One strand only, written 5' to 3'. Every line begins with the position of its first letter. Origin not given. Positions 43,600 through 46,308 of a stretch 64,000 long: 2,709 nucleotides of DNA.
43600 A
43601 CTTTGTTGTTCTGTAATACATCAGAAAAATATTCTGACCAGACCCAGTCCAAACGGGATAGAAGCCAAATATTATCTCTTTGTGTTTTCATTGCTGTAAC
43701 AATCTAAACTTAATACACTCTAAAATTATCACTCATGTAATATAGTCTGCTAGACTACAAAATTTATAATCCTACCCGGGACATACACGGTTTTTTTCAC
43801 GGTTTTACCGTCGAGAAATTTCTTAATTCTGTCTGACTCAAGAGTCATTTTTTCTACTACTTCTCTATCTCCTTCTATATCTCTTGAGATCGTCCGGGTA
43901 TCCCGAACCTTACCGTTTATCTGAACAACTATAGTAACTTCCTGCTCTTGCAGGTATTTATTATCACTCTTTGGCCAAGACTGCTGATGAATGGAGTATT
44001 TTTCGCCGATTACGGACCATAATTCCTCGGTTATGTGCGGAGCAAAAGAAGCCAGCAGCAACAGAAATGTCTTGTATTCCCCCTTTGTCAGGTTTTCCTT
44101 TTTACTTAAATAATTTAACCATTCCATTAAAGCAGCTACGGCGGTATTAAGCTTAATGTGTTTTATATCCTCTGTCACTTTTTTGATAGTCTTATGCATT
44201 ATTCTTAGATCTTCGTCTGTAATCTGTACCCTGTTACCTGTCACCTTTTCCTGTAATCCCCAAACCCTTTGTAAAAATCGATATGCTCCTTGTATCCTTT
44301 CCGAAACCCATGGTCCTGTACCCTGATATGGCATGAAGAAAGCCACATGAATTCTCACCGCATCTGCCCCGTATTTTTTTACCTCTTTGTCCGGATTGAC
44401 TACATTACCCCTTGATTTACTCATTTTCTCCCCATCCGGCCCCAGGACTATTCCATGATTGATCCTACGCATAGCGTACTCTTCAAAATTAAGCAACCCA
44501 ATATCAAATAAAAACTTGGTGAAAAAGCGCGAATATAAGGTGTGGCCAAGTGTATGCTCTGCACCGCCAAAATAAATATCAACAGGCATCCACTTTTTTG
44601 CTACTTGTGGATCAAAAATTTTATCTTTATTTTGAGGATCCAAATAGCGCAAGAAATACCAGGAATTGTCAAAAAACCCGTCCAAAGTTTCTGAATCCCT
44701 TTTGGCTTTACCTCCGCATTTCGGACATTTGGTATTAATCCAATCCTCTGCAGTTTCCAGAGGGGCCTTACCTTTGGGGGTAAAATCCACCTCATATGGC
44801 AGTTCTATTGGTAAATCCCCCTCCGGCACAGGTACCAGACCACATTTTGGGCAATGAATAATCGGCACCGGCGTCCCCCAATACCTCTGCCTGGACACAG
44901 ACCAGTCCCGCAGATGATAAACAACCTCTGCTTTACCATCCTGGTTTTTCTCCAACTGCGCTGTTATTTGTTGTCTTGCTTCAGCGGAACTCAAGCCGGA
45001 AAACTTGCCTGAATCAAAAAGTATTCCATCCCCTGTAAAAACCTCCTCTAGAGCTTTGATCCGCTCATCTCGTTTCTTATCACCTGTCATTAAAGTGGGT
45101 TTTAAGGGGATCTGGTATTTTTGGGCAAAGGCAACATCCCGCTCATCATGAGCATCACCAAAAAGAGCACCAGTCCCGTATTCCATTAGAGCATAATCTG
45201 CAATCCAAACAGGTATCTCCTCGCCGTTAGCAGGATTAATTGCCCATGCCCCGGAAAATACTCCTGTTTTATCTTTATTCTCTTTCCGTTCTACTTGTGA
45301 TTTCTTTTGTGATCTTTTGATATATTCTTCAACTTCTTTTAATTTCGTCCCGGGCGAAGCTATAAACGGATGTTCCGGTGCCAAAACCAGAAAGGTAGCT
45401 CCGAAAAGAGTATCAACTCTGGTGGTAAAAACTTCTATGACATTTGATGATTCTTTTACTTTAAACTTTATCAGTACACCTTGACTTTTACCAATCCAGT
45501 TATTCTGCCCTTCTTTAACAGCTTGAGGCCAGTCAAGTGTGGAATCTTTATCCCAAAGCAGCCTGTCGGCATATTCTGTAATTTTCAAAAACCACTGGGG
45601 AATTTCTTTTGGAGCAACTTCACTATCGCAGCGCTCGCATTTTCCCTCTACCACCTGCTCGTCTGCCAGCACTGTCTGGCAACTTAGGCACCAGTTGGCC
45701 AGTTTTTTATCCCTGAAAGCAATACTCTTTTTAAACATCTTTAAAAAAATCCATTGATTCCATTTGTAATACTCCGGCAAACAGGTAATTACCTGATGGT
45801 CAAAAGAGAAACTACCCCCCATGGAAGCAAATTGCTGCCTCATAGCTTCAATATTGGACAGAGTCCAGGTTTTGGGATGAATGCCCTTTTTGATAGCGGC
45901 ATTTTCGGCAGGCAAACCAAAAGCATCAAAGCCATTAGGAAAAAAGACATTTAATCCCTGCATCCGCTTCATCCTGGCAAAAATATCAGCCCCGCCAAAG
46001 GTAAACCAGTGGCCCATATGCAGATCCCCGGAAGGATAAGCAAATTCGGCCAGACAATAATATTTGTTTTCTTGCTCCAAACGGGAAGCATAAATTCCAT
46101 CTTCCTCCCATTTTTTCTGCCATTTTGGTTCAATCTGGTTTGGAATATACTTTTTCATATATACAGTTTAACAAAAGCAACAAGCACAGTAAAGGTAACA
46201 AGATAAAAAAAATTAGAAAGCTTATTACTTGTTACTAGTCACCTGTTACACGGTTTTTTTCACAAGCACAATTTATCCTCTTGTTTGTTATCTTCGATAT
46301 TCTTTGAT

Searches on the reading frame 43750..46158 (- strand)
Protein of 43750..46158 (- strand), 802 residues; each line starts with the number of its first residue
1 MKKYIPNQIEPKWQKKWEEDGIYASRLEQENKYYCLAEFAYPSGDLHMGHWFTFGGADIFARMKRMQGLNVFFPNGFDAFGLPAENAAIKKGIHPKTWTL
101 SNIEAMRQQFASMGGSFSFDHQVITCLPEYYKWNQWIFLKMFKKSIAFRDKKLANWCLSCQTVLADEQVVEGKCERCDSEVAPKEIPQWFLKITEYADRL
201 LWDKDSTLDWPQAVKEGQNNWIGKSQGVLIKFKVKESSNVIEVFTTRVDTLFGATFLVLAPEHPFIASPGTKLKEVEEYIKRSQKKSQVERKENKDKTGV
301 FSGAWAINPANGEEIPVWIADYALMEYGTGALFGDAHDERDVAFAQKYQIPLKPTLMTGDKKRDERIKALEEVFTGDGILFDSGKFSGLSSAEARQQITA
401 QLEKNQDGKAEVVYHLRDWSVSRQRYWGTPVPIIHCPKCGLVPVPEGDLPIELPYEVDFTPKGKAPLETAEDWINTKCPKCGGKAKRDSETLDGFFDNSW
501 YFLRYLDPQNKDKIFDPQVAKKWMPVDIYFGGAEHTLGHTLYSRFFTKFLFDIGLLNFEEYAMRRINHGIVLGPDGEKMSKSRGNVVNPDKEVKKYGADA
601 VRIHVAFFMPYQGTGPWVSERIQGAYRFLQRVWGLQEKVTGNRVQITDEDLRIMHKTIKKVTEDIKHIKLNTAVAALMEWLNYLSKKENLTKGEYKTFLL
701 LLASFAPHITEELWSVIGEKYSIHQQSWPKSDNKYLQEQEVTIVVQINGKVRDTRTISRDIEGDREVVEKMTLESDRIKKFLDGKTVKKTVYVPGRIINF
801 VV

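Call 8: search_protein_families(library=ncbifam, proteins=[window:43750-46158:-])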
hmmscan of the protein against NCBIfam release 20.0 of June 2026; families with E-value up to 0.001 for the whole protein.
window:43750-46158:- (802 aa): 20 families
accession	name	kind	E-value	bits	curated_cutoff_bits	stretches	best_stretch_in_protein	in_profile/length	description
TIGR00396.1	leuS_bact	equivalog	8.9e-284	943.7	548.4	1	6-802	3-842/843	leucine--tRNA ligase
TIGR00422.1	valS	equivalog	2.7e-75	253.9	612.1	3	2-169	3-187/863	valine--tRNA ligase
NF009687.0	PRK13208.1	equivalog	8.6e-75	252.4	738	4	2-169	8-189/801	valine--tRNA ligase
NF004349.1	PRK05729.1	equivalog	2.3e-60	204.8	704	3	414-762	389-729/860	valine--tRNA ligase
NF008957.0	PRK12300.1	subfamily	5.2e-59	200.1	677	4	3-87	3-88/946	leucine--tRNA ligase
TIGR00392.1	ileS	equivalog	4.1e-52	177.4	621.4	2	410-610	454-642/861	isoleucine--tRNA ligase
TIGR00395.1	leuS_arch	equivalog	3e-45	154.6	648.5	2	572-758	614-817/938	leucine--tRNA ligase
NF000540.1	alt_ValS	exception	4.9e-36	124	900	3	7-86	7-88/827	valine--tRNA ligase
NF008900.0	PRK12267.1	equivalog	1.1e-31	110.1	598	2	29-201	2-173/648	methionine--tRNA ligase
TIGR00398.1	metG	equivalog_domain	1.5e-31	109.7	336.35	2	39-183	7-148/530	methionine--tRNA ligase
NF011492.0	PRK14900.1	equivalog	1.6e-31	109.1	1783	2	415-634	406-588/1044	valine--tRNA ligase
NF000257.1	MupA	exception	3.4e-27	94.6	1900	1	413-605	431-612/1024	mupirocin-resistant isoleucine--tRNA ligase MupA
NF000258.1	MupB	exception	2.3e-25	88.6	1900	2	411-605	433-614/1033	mupirocin-resistant isoleucine--tRNA ligase MupB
NF001100.0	PRK00133.1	equivalog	1.6e-23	83.2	587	1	36-180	10-151/676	methionine--tRNA ligase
NF040702.1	ileS_w_GNAT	exception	2.6e-19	68.4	1999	2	414-606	634-808/1100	isoleucine--tRNA ligase, N-acetyltransferase domain-containing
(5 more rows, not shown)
